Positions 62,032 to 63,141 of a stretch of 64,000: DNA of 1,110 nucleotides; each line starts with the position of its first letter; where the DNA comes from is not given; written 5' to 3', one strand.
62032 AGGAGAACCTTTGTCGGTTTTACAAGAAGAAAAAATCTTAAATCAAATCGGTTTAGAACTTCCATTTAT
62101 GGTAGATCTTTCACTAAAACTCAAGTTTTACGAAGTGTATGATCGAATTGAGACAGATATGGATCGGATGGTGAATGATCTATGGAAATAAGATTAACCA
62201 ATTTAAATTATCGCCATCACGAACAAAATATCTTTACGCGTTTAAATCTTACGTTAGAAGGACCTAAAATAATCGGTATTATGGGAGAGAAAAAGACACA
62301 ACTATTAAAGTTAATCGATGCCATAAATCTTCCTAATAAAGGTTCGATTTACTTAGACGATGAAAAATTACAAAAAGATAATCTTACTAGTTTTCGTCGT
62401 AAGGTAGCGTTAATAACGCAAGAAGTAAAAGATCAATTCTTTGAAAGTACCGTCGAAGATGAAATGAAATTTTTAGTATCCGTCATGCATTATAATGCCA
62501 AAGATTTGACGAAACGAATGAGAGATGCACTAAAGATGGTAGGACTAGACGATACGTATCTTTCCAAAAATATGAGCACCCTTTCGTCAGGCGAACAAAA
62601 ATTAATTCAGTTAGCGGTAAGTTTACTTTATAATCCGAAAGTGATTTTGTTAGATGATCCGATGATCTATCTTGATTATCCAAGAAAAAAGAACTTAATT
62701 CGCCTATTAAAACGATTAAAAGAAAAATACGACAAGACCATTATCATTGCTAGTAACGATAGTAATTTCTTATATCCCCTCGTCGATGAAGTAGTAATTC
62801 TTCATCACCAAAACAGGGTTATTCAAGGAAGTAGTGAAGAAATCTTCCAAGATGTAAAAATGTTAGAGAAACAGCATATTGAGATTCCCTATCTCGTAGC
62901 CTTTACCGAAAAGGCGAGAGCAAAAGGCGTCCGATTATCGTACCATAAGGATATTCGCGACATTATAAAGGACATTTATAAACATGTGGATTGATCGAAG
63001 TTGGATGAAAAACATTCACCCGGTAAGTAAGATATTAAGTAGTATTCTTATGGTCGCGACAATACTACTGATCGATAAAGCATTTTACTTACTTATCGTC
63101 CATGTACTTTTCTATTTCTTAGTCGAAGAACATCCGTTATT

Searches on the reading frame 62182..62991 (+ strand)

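Call 58: search_protein_families(library=pfam, proteins=[window:62182-62991:+], max_evalue=0.00001)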
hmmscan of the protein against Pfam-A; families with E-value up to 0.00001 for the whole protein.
window:62182-62991:+ (270 aa): 2 families
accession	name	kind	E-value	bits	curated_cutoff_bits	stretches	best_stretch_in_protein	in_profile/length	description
PF00005.33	ABC_tran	-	1.3e-20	74.8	25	1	20-161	3-136/137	ABC transporter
PF13304.12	AAA_21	-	1.2e-06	29.3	27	1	131-191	235-297/304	AAA domain, putative AbiEii toxin, Type IV TA system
